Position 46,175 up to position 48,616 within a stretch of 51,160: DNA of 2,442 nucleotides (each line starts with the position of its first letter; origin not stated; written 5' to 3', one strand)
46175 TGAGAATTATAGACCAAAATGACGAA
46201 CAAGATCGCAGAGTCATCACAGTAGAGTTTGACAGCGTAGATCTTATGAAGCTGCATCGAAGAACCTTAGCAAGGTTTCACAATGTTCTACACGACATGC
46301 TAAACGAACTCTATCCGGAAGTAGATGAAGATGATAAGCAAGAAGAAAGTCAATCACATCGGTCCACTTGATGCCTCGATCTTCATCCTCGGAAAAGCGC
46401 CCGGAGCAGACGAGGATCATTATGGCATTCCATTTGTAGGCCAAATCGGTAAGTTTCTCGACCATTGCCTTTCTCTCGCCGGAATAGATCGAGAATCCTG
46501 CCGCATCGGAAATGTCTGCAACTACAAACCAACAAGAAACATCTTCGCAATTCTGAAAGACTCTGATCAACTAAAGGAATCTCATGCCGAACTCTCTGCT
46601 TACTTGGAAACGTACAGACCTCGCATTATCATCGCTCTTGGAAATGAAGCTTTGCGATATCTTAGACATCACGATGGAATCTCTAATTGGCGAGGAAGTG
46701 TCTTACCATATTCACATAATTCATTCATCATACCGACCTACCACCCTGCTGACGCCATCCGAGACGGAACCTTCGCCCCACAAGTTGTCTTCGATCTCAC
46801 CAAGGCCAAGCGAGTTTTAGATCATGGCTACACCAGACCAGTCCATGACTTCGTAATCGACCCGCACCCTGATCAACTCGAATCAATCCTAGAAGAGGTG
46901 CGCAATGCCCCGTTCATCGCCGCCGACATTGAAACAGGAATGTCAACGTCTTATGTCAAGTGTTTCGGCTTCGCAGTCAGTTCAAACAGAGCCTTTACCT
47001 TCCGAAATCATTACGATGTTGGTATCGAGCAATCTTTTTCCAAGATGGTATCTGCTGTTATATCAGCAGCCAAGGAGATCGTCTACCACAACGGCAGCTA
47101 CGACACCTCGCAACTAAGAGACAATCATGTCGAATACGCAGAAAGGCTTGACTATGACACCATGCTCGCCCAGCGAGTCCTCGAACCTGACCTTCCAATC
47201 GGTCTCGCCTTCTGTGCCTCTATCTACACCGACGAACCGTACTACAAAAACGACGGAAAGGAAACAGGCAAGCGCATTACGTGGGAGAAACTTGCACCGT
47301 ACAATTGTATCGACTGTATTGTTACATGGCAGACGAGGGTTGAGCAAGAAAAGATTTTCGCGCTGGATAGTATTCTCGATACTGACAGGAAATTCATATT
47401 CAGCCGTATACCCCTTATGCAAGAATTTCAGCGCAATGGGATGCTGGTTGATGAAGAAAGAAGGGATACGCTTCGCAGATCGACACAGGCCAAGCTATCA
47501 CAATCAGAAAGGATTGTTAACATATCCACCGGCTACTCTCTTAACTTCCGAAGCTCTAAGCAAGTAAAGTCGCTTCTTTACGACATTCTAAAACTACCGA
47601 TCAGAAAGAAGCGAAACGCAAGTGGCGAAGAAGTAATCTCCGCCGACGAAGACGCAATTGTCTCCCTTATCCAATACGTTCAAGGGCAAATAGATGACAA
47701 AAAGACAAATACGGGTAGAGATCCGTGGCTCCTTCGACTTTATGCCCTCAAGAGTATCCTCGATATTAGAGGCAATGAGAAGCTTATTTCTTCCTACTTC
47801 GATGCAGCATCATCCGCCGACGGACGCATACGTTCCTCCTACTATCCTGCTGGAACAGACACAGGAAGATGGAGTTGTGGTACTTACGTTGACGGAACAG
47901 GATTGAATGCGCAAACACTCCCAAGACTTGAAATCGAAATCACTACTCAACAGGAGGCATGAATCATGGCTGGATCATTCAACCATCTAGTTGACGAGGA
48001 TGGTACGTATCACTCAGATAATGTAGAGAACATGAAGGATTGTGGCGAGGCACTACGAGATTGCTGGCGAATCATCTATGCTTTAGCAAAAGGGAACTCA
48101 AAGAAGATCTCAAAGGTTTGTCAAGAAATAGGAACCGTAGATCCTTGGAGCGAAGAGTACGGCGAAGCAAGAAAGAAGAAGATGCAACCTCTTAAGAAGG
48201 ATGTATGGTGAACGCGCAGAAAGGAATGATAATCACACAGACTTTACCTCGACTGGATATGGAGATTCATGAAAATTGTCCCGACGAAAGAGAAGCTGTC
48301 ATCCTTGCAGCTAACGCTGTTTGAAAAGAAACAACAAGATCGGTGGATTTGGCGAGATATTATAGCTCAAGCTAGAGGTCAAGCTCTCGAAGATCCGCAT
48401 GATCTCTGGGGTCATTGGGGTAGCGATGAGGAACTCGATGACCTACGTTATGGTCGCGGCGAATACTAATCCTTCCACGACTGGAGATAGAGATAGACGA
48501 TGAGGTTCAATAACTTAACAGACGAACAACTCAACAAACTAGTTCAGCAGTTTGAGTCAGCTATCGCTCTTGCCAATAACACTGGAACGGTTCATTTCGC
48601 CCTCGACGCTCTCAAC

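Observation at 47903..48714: DNA polymerase A split inside the N-x-Q-x-L-P motif by three small ORFs, each preceded by a diverged copy of the split junction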

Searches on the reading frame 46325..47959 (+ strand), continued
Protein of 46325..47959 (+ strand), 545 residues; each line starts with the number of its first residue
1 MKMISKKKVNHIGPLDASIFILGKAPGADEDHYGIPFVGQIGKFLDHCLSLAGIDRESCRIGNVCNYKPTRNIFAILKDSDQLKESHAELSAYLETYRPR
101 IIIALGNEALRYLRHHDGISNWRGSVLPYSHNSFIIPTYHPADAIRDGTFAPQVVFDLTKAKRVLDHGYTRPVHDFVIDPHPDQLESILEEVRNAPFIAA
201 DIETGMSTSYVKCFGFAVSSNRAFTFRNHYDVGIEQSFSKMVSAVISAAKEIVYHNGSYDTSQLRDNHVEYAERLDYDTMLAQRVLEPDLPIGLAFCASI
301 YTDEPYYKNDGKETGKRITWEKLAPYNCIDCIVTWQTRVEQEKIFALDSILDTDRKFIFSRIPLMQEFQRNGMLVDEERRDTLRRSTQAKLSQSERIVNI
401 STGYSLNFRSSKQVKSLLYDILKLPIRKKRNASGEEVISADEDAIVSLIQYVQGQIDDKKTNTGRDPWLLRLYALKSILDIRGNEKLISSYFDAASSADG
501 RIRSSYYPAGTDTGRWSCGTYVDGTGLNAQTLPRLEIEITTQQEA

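Call 30: find_encoding_contigs(protein=P0008, flank=5000, max_places=4)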
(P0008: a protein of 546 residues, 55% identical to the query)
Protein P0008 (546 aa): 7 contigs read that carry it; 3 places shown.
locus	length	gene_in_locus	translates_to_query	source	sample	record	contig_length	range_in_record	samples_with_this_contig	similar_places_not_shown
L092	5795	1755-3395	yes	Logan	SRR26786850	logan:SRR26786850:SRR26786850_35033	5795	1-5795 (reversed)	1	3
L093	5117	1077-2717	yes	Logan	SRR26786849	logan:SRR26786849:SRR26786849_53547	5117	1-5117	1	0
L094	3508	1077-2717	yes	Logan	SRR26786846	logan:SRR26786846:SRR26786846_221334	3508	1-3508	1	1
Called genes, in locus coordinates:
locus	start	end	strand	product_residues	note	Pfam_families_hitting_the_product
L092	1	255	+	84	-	?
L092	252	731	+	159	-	-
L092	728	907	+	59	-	-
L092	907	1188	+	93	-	-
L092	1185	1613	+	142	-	-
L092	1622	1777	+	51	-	-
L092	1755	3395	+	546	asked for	PF03167:UDG, PF01612:DNA_pol_A_exo1 (faint), PF00476:DNA_pol_A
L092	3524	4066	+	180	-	-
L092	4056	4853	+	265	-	PF00476:DNA_pol_A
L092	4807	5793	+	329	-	?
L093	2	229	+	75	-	?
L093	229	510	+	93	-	-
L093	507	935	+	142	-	-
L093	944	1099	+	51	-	-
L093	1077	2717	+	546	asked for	PF03167:UDG, PF01612:DNA_pol_A_exo1 (faint), PF00476:DNA_pol_A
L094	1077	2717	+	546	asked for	PF03167:UDG, PF01612:DNA_pol_A_exo1 (faint), PF00476:DNA_pol_A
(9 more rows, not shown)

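Call 53: search_protein_families(library=phrogs, proteins=[L011:6364-6594:+, L092:3524-4063:+, L009:6617-6835:+], max_evalue=0.01)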
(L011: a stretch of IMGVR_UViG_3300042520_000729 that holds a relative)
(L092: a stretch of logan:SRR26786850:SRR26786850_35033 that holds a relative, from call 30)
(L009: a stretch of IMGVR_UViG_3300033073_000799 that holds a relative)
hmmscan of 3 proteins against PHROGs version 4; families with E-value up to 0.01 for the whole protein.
L011:6364-6594:+ (77 aa): 26 families (the best 25 are shown)
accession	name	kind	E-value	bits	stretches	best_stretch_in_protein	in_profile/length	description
phrog_236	-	other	2.6e-28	100.8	1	1-71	237-306/431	nucleotide kinase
phrog_1689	-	other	2.1e-24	87.7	1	2-72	164-236/243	nucleotide kinase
phrog_4897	-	other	1.9e-18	68.3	1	2-66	112-176/186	kinase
phrog_2585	-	other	5e-18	67.1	1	2-69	95-166/175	nucleotide kinase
phrog_11324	-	other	1.3e-17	65.6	1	2-71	8-72/139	nucleotide kinase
phrog_4943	-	unknown function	4.4e-17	64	1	2-71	88-160/166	-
phrog_23238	-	unknown function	1.3e-12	48.9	1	3-71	126-194/196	-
phrog_4472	-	other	1.3e-12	48.5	1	4-71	13-78/100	nucleotide kinase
phrog_5839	-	unknown function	2.2e-11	44.9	1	2-74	4-71/128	-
phrog_2781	-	unknown function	6.6e-11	43.7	1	3-64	175-238/253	-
phrog_18538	-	unknown function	1.6e-10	42.1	1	2-66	2-67/159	-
phrog_480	-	unknown function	9.3e-10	39.6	1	9-71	24-85/95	-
phrog_2387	-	other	1.5e-09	39.2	1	1-68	1-69/147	nucleotide kinase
phrog_21972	-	unknown function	2.9e-09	38.7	1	9-64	140-194/214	-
phrog_4824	-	unknown function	4.5e-09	37.4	1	6-65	7-58/128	-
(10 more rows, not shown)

L092:3524-4063:+ (180 aa): 0 families

L009:6617-6835:+ (73 aa): 0 families

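Call 60: find_encoding_contigs(protein=P0011, flank=4000, max_places=2)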
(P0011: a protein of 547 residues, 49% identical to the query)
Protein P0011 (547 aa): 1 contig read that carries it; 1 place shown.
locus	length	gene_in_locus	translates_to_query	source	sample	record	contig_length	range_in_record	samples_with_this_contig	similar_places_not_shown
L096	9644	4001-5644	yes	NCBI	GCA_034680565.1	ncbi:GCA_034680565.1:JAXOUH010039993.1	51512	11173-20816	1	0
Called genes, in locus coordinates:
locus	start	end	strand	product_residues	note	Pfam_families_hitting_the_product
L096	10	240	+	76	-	-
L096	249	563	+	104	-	-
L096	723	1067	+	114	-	-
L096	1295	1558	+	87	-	-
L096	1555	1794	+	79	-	-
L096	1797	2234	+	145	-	-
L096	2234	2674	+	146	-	PF00166:Cpn10 (weak)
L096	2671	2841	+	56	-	-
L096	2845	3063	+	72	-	-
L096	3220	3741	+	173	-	-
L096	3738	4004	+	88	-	-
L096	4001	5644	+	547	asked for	PF03167:UDG, PF00476:DNA_pol_A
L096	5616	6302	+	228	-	-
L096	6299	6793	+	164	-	-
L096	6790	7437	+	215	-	PF02511:Thy1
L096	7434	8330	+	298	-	PF00476:DNA_pol_A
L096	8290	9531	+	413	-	PF13148:DUF3987 (faint)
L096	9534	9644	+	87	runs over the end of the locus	-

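Call 70: find_encoding_contigs(protein=P0078, flank=3000, max_places=1)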
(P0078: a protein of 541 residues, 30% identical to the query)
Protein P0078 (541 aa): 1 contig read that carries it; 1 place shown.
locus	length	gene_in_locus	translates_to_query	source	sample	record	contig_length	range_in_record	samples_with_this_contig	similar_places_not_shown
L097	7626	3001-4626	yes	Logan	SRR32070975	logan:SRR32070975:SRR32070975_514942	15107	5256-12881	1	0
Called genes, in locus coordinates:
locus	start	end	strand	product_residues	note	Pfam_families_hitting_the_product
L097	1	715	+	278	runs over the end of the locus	PF13479:AAA_24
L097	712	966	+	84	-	PF23858:DUF7220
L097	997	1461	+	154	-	-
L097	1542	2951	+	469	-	PF01555:N6_N4_Mtase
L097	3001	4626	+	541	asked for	PF03167:UDG, PF01612:DNA_pol_A_exo1 (faint), PF00476:DNA_pol_A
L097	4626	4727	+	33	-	-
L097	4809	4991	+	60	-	-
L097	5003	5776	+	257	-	PF00476:DNA_pol_A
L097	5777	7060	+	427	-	PF13148:DUF3987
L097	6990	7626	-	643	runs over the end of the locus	-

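Call 71: find_encoding_contigs(protein=P0104, flank=3000, max_places=1)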
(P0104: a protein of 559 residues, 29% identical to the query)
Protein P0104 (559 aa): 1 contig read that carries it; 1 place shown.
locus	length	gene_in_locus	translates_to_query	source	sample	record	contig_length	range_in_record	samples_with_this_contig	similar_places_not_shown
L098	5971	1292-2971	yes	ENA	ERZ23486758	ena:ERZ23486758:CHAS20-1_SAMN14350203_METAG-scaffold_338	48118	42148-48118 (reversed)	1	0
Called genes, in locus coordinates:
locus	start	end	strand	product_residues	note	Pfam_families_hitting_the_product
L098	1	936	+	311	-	?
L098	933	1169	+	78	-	-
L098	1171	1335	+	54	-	-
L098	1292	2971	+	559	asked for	PF03167:UDG, PF01612:DNA_pol_A_exo1, PF00476:DNA_pol_A (weak)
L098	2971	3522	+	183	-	PF13541:ChlI (faint)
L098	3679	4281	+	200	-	-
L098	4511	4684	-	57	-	-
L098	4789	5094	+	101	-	-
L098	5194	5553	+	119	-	-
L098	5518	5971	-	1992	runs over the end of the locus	-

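Call 76: search_protein_families(library=pfam, proteins=[L090:4999-5493:+, L015:6677-6991:+, L015:6991-7182:+, L015:7339-7722:+, L015:7722-7943:+, L016:5331-5687:+, L092:3524-4063:+, L096:5616-6299:+, L096:6299-6790:+, L017:4137-4502:+], max_evalue=0.001)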
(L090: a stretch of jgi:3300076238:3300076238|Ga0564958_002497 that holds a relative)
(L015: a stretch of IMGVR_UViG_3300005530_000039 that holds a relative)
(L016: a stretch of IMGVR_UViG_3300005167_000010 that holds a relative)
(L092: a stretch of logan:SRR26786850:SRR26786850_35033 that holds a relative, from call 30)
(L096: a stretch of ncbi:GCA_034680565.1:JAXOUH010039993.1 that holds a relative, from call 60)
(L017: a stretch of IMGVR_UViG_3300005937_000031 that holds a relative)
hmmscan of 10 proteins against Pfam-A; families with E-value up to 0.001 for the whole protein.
L090:4999-5493:+ (165 aa): 1 family
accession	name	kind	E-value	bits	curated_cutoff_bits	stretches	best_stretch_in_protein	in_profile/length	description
PF00145.23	DNA_methylase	-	4e-45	155.1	22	1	4-158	2-161/324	C-5 cytosine-specific DNA methylase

L015:6677-6991:+ (105 aa): 0 families

L015:6991-7182:+ (64 aa): 0 families

L015:7339-7722:+ (128 aa): 0 families

L015:7722-7943:+ (74 aa): 0 families

L016:5331-5687:+ (119 aa): 1 family
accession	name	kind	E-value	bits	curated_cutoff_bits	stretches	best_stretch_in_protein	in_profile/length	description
PF02026.21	RyR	-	9.2e-11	42.3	27.4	1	60-103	28-71/91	RyR domain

L092:3524-4063:+ (180 aa): 0 families

L096:5616-6299:+ (228 aa): 0 families

L096:6299-6790:+ (164 aa): 0 families

L017:4137-4502:+ (122 aa): 0 families

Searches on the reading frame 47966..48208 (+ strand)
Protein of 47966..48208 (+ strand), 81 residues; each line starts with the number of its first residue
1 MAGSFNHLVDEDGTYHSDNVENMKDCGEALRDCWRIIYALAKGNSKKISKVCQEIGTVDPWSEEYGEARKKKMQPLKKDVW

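Call 7: search_protein_families(library=pfam, proteins=[window:47966-48208:+], max_evalue=0.1)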
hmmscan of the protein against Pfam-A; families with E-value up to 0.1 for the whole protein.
window:47966-48208:+ (81 aa): 0 families

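Call 39: find_homologous_proteins(query=window:47966-48208:+, max_evalue=1)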
Query window:47966-48208:+ (81 aa): 1 proteins with E <= 1 among 1 candidates.
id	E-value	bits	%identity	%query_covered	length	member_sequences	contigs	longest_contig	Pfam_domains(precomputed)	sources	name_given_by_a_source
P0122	5.3e-50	185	100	100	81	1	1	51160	-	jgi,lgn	jgi:hypothetical protein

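Call 53: search_protein_families(library=phrogs, proteins=[window:47966-48208:+], max_evalue=0.01)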
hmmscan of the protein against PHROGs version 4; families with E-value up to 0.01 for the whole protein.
window:47966-48208:+ (81 aa): 0 families

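Call 62: predict_structure(protein=window:47966-48208:+)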
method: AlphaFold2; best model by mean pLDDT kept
length: 81 residues; sequences in the alignment: 1
mean_pLDDT: 72.8   pTM: 0.49
mean pLDDT of the five models: 72.8, 70.8, 60.9, 57.8, 49.5
residues with pLDDT >= 90: 6; 70-90: 43; 50-70: 22; < 50: 10
segments of 3 or more residues with pLDDT < 50: 1-7, 79-81
pLDDT, mean of each block of 10 residues (from residue 1): 44 57 81 89 87 87 81 59 42
secondary structure, 60 per line:
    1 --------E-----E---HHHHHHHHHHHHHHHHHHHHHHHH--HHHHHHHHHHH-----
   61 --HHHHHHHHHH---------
elements in order: H19-42 H45-55 H63-72

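Call 65: fold_search(model_id=the predicted structure, library=viral)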
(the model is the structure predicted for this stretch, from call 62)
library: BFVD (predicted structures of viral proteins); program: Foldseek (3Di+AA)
matches with E <= 10: 140; with E <= 0.001: 0
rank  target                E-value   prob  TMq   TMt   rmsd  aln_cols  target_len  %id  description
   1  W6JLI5                1.1e+00  0.20  0.32  0.37   9.5        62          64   19  Uncharacterized protein [Alphaentomopoxvirus acuprea]
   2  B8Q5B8                1.4e+00  0.18  0.40  0.04  13.1        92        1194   12  (no name in the UniProt tables at hand)
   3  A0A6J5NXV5            1.9e+00  0.38  0.46  0.43   9.3        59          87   12  Uncharacterized protein [uncultured Caudovirales phage]
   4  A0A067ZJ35            2.1e+00  0.09  0.34  0.32  19.3        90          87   16  (no name in the UniProt tables at hand)
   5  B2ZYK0                2.3e+00  0.23  0.35  0.22   7.4        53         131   19  Uncharacterized protein [Ralstonia phage phiRSL1]
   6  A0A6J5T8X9            2.3e+00  0.15  0.34  0.40  11.0        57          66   19  Uncharacterized protein [uncultured Caudovirales phage]
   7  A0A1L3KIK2            2.4e+00  0.21  0.42  0.10   6.2        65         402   20  Maturation protein [Hubei levi-like virus 10]
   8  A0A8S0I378            2.4e+00  0.18  0.35  0.46   8.5        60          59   27  (no name in the UniProt tables at hand)
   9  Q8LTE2                2.6e+00  0.28  0.43  0.10   5.7        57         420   19  Maturation protein A2 [Escherichia virus Qbeta]
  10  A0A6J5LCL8            2.6e+00  0.08  0.22  0.28  11.9        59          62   20  Uncharacterized protein [uncultured Caudovirales phage]
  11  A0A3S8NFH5            2.8e+00  0.21  0.25  0.51   4.3        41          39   27  Uncharacterized protein [Sulfolobus polyhedral virus 2]
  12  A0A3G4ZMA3            3.0e+00  0.06  0.31  0.07  14.6        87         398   13  Uncharacterized protein [Terrestrivirus sp.]
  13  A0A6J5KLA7            3.2e+00  0.07  0.30  0.23  14.0        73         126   23  Uncharacterized protein [uncultured Caudovirales phage]
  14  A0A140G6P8            3.4e+00  0.14  0.39  0.19   4.0        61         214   15  Uncharacterized protein [Arthrobacter phage Kitkat]
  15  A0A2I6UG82            3.7e+00  0.16  0.35  0.24   6.9        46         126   17  Uncharacterized protein [Salinibacter phage M8CC-19]
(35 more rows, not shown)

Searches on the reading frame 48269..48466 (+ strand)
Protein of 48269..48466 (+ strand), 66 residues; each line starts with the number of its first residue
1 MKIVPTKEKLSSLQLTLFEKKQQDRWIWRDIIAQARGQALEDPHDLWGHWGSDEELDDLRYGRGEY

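Call 7: search_protein_families(library=pfam, proteins=[window:48269-48466:+], max_evalue=0.1)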
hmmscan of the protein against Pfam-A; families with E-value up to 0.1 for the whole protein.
window:48269-48466:+ (66 aa): 0 families

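Call 37: find_homologous_proteins(query=window:48269-48466:+, max_evalue=1)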
Query window:48269-48466:+ (66 aa): 1 proteins with E <= 1 among 1 candidates.
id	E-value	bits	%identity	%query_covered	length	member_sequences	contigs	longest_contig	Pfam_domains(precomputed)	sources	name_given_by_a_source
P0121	1.9e-38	147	100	100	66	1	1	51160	-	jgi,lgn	jgi:hypothetical protein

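Call 48: find_encoding_contigs(protein=P0121, flank=1500, max_places=6)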
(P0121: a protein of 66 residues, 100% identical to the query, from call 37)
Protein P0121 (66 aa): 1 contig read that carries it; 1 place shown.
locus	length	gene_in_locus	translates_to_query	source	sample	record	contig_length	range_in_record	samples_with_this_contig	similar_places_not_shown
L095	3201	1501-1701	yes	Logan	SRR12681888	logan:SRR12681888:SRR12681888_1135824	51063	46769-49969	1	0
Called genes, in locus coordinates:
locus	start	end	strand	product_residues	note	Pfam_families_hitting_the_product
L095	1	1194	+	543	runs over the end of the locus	PF03167:UDG, PF01612:DNA_pol_A_exo1 (weak), PF00476:DNA_pol_A (weak)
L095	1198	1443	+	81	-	-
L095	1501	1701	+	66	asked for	-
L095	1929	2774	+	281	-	PF00476:DNA_pol_A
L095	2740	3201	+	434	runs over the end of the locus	PF13148:DUF3987 (faint)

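Call 53: search_protein_families(library=phrogs, proteins=[window:48269-48466:+], max_evalue=0.01)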
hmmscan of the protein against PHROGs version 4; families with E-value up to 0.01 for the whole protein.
window:48269-48466:+ (66 aa): 0 families
